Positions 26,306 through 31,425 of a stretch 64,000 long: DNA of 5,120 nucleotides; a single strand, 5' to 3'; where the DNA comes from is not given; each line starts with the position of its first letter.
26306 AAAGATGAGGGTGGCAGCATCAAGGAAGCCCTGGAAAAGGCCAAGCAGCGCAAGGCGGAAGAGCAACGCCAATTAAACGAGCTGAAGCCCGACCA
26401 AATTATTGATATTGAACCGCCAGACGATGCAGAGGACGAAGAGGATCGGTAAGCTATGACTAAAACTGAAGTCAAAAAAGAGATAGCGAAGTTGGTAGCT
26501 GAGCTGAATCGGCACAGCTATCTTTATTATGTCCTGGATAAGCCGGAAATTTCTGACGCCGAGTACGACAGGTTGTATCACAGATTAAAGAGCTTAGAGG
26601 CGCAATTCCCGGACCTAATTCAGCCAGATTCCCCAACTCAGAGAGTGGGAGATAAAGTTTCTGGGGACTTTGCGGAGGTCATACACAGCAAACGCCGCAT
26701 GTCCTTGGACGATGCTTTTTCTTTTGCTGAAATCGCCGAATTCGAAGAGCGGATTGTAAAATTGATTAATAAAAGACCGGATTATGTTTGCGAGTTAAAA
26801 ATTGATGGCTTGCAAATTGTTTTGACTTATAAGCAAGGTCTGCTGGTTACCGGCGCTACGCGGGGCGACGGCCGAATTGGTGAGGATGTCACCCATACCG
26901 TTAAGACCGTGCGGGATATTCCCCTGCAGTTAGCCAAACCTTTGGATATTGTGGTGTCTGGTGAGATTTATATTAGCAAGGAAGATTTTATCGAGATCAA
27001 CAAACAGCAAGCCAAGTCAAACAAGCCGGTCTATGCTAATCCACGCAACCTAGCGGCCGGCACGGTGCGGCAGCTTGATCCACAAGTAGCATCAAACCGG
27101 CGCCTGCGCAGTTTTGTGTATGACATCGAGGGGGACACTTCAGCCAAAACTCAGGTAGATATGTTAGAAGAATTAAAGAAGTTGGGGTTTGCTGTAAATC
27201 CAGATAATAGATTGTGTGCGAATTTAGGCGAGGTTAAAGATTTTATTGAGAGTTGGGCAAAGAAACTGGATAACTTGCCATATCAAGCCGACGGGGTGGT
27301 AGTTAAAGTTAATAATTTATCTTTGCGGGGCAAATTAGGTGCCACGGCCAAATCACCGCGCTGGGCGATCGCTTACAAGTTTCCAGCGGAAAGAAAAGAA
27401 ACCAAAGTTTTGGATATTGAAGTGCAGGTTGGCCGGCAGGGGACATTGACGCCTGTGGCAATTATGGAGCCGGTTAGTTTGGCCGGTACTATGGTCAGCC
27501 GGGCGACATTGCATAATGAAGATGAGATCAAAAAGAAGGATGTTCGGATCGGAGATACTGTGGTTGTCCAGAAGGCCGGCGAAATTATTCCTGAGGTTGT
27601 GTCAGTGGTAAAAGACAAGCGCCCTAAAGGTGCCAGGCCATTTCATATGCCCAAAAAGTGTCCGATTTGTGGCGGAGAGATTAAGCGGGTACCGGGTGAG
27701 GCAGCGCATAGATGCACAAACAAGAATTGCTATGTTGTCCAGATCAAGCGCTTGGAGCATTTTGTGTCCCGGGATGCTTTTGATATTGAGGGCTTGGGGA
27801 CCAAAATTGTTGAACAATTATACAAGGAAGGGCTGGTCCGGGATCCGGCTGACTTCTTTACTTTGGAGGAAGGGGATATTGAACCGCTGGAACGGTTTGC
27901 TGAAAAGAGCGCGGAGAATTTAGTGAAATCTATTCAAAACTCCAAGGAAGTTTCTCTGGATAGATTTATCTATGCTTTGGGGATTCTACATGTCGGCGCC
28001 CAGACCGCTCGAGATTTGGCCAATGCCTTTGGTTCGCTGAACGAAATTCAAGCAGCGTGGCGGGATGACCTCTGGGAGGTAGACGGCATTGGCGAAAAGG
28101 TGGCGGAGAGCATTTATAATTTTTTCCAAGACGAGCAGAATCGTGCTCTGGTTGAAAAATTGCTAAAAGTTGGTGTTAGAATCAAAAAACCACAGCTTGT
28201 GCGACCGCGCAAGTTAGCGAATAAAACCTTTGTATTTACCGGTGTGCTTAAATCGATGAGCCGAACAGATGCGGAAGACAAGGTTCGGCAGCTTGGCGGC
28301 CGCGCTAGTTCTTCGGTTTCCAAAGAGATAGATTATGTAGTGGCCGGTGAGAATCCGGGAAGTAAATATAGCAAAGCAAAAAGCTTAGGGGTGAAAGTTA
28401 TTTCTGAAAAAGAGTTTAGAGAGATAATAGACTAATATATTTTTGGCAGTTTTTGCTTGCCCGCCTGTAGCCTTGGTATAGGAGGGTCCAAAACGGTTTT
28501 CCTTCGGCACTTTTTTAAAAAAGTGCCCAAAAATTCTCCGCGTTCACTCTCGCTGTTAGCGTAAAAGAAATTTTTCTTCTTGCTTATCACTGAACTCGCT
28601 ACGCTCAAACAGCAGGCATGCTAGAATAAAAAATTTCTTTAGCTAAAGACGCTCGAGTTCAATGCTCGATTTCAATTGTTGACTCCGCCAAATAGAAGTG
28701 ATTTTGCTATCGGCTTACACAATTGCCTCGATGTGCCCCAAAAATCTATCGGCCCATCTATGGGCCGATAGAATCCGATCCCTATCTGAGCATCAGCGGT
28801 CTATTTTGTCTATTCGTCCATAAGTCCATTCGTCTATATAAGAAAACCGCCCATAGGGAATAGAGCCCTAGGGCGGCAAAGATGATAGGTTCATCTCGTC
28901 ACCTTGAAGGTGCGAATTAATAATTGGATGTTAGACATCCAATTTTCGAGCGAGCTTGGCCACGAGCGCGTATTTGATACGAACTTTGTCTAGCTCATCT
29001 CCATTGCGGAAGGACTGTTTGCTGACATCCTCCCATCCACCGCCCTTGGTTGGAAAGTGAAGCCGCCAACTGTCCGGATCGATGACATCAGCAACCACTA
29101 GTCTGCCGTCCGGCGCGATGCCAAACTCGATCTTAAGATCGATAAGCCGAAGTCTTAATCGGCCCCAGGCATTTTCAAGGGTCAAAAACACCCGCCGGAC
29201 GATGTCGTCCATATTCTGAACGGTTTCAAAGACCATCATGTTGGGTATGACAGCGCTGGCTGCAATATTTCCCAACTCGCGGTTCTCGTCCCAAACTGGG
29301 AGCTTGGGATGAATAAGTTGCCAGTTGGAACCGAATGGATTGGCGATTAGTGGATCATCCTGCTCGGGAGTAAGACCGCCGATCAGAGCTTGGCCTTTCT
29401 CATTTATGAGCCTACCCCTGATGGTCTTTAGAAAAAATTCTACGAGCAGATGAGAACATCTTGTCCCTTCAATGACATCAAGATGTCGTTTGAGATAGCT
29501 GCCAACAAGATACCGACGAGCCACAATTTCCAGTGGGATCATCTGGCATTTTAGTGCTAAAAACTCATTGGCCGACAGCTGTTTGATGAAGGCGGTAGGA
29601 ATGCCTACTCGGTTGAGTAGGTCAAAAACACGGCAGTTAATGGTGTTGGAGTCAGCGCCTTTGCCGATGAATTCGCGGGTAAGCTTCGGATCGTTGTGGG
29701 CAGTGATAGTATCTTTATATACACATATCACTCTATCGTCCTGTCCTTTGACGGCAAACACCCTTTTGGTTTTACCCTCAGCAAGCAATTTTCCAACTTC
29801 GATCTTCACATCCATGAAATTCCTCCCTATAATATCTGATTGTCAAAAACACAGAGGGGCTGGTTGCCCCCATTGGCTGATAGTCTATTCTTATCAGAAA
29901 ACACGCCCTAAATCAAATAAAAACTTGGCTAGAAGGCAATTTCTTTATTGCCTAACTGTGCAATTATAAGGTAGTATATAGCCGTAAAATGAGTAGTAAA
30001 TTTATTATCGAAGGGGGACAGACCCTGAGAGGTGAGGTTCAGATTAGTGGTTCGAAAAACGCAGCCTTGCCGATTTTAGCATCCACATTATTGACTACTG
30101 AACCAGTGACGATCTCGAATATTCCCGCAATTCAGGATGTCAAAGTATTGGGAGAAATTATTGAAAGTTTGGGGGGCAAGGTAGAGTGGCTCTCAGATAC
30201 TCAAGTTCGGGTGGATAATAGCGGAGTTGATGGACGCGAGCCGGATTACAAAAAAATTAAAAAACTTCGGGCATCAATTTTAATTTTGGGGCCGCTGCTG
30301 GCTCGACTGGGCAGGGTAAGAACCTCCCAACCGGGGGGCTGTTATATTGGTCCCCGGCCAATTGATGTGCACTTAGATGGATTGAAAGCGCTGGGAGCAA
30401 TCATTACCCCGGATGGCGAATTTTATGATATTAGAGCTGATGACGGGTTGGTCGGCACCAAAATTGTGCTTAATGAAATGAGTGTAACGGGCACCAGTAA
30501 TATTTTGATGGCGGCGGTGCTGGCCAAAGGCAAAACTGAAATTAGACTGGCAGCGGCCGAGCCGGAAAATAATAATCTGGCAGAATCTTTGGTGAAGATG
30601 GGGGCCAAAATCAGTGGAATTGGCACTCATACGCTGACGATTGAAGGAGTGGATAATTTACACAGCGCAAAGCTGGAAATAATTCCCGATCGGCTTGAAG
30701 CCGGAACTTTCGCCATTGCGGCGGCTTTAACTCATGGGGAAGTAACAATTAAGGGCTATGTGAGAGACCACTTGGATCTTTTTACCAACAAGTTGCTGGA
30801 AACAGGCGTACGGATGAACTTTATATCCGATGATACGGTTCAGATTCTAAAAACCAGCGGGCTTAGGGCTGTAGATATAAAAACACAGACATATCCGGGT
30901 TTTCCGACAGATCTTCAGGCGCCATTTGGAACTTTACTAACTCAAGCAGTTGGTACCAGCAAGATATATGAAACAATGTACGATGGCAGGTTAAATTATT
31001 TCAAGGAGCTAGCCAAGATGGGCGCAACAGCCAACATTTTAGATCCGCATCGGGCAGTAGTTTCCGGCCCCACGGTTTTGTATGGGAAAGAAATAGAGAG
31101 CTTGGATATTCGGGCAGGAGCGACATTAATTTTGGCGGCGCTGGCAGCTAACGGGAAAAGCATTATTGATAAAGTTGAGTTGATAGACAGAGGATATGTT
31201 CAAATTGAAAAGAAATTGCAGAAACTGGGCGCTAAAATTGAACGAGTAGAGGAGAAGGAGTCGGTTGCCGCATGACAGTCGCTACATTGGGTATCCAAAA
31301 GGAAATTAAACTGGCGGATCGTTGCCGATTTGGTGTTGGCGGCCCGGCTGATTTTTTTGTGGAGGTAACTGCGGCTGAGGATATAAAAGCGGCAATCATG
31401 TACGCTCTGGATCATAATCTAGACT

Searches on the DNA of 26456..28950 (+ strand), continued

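Call 131: search_with_rna_model(model_id=R2, sources=[window, L008, L009, L011, L099, L111, L104, L108, L126, L124, L107, L103], max_evalue=0.1, make_alignment=true)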
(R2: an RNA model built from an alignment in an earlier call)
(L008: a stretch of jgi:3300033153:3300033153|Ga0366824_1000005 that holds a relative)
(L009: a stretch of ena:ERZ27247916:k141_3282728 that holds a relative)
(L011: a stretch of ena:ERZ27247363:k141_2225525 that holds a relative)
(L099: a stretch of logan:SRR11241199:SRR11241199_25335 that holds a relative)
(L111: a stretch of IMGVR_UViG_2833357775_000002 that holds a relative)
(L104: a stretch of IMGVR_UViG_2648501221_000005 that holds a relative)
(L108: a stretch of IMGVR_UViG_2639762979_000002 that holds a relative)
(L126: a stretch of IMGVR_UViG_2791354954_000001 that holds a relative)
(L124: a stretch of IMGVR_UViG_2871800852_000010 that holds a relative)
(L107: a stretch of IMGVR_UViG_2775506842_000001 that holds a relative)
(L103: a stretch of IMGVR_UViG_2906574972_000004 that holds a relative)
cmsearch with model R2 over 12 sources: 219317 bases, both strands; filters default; matches with E-value up to 0.1: 13.
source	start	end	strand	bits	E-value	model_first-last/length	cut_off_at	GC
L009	5345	5500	+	145.9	2.5e-35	1-152/152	no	0.5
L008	9828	9968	+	119.8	1.6e-28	1-152/152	no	0.4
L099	6766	6916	+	114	5.3e-27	1-152/152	no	0.51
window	1719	1873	+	110.3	4.7e-26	1-152/152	no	0.5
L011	5007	5166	+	81.1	1.9e-18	1-152/152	no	0.52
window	28528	28672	+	80.6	2.7e-18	1-152/152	no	0.39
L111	4897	5033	+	40.5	7.7e-08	1-152/152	no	0.41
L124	4432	4568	+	37.6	4.2e-07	1-152/152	no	0.39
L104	6206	6343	+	35.1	1.9e-06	1-152/152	no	0.41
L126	3941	4079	-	34.8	2.3e-06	1-152/152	no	0.42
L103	5759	5896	+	33.2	6.1e-06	1-152/152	no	0.4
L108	311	445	+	29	7.7e-05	1-152/152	no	0.47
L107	8773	8900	-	18.4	0.045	1-152/152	no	0.3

Alignment A12: 13 matches aligned to the model, 187 columns, each read 5' to 3' on its own strand. Consensus structure (alignment columns), stored with it:
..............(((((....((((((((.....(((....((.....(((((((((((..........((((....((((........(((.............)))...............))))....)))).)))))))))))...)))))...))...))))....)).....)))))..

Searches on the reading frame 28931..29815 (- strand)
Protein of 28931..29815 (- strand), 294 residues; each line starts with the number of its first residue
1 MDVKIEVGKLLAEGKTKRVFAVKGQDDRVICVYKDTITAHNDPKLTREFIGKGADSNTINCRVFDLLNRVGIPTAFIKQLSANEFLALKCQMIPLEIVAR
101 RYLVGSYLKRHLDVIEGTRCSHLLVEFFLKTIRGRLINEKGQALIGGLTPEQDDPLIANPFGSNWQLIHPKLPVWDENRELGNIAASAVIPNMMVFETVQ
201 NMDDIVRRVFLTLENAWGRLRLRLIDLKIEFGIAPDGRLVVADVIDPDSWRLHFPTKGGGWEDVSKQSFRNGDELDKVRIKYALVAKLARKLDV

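Call 18: search_protein_families(library=pfam, proteins=[window:28931-29815:-], max_evalue=0.01)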
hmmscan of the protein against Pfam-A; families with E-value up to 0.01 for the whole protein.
window:28931-29815:- (294 aa): 1 family
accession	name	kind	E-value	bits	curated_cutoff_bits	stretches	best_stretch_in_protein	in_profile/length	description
PF01259.24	SAICAR_synt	-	1.8e-43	149.4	20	2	11-134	2-122/233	SAICAR synthetase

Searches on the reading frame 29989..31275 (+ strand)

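Call 19: search_protein_families(library=pfam, proteins=[window:29989-31275:+], max_evalue=0.01)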
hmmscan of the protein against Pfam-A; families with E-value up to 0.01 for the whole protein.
window:29989-31275:+ (428 aa): 1 family
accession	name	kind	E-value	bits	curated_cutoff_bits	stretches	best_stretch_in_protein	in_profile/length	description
PF00275.25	EPSP_synthase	-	7.2e-83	279.1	22.8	1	8-410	2-417/417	EPSP synthase (3-phosphoshikimate 1-carboxyvinyltransferase)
